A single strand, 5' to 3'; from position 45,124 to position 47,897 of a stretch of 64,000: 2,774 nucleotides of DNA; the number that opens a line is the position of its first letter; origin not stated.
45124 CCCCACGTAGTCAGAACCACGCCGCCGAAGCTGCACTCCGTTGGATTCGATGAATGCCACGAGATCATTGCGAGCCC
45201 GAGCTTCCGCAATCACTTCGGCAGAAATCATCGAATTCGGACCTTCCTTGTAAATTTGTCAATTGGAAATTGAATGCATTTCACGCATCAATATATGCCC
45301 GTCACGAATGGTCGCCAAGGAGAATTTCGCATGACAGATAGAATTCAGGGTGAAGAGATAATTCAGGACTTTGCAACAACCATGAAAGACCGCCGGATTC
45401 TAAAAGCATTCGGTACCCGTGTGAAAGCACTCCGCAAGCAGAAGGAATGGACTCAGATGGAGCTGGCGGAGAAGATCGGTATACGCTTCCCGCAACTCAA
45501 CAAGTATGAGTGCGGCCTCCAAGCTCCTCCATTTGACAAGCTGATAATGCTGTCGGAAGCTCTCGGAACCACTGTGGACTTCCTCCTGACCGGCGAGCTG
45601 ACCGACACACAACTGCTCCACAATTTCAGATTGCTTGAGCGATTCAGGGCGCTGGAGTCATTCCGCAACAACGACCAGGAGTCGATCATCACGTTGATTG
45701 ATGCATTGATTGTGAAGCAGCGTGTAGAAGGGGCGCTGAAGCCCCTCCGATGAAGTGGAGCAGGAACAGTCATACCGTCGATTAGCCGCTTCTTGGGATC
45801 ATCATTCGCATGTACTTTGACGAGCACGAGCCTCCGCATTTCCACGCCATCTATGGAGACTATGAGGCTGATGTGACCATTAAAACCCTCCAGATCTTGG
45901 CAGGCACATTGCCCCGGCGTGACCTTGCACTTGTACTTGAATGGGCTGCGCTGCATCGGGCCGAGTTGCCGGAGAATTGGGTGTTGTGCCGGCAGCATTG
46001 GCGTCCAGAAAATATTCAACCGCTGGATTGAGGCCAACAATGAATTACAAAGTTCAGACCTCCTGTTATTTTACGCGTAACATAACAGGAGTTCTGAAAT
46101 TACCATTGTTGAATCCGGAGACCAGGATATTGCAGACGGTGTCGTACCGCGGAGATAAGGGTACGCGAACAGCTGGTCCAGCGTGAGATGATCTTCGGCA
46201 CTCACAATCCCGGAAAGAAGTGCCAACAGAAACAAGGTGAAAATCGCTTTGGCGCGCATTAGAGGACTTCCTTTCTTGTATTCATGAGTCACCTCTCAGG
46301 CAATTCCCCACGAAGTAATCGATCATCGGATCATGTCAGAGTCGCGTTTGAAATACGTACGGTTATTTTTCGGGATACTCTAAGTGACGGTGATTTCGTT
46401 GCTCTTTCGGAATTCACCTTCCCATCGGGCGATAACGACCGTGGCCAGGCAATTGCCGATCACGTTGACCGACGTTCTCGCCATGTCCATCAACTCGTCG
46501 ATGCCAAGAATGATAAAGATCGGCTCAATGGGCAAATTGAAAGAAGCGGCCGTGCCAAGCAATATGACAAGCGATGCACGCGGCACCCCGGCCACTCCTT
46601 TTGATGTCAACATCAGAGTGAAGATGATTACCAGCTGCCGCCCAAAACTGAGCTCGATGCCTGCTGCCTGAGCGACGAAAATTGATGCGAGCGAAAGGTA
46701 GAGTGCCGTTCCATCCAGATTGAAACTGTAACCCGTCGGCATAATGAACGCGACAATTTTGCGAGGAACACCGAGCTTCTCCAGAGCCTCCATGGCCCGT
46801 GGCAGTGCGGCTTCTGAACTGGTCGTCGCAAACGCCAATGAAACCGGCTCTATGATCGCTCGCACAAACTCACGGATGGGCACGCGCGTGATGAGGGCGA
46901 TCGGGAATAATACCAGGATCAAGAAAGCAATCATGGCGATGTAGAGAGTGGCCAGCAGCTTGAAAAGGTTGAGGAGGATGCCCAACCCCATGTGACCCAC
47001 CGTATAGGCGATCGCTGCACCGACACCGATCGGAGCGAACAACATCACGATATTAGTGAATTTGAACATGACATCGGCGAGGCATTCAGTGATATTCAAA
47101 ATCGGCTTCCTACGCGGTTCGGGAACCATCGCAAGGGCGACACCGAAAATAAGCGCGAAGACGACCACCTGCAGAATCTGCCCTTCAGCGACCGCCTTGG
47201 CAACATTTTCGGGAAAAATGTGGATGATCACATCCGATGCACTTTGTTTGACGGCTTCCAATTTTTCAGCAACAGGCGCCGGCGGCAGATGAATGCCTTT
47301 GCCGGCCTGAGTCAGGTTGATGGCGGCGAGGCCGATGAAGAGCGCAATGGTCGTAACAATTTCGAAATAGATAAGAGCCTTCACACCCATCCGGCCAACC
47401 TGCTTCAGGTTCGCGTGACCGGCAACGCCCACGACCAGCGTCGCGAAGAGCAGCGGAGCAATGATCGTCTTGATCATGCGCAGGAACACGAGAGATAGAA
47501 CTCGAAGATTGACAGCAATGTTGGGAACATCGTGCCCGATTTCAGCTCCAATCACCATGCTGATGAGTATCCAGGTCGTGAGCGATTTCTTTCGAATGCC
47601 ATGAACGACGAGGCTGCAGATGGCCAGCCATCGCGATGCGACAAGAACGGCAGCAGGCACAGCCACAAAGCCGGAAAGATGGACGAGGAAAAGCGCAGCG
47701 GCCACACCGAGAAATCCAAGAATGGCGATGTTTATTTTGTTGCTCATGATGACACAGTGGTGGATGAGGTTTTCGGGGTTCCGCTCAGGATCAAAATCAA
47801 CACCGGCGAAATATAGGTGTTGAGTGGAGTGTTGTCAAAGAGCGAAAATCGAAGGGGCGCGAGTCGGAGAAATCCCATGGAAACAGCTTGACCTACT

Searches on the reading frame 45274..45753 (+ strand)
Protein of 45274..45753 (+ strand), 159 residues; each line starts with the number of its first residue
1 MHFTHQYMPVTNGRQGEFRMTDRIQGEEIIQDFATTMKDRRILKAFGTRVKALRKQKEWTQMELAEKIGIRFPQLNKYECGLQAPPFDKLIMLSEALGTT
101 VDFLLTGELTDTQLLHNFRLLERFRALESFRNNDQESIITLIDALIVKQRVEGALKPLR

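Call 55: search_protein_families(library=pfam, proteins=[window:45274-45753:+], max_evalue=0.1)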
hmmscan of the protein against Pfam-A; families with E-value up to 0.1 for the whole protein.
window:45274-45753:+ (159 aa): 6 families
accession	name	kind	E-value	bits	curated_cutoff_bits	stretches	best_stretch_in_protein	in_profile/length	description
PF01381.28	HTH_3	-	2.8e-12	46.9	23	1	50-104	1-55/55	Helix-turn-helix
PF12844.13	HTH_19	-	4.9e-08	33.2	30.2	1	47-108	1-62/64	Helix-turn-helix domain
PF13560.12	HTH_31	-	1.1e-06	29.3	27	1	45-101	1-58/64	Helix-turn-helix domain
PF13744.12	HTH_37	-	0.00042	20.5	27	1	32-102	4-76/80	Helix-turn-helix domain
PF13443.12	HTH_26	-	0.00075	20.1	22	1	51-101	3-54/63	Cro/C1-type HTH DNA-binding domain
PF08778.15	HIF-1a_CTAD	-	0.056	13.4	25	0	73-85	5-17/37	HIF-1 alpha C terminal transactivation domain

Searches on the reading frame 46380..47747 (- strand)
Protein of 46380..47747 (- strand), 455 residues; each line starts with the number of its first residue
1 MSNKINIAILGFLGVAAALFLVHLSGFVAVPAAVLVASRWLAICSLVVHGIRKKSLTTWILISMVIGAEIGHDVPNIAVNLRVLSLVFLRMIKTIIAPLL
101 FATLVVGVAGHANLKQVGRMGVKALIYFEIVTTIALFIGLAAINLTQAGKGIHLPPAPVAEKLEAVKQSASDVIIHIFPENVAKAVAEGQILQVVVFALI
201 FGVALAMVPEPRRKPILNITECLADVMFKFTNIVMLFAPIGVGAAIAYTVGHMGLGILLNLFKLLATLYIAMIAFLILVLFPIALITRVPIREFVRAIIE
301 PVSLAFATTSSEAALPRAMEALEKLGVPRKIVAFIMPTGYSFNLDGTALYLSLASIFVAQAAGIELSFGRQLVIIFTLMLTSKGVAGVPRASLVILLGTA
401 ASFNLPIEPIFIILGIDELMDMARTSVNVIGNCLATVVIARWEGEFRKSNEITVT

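Call 10: search_protein_families(library=pfam, proteins=[window:46380-47747:-], max_evalue=0.01)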
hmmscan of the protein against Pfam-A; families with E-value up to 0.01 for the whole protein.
window:46380-47747:- (455 aa): 1 family
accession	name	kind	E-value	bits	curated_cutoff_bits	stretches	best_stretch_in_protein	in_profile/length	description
PF00375.23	SDF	-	4.5e-113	378.6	27.9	1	56-442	1-387/387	Sodium:dicarboxylate symporter family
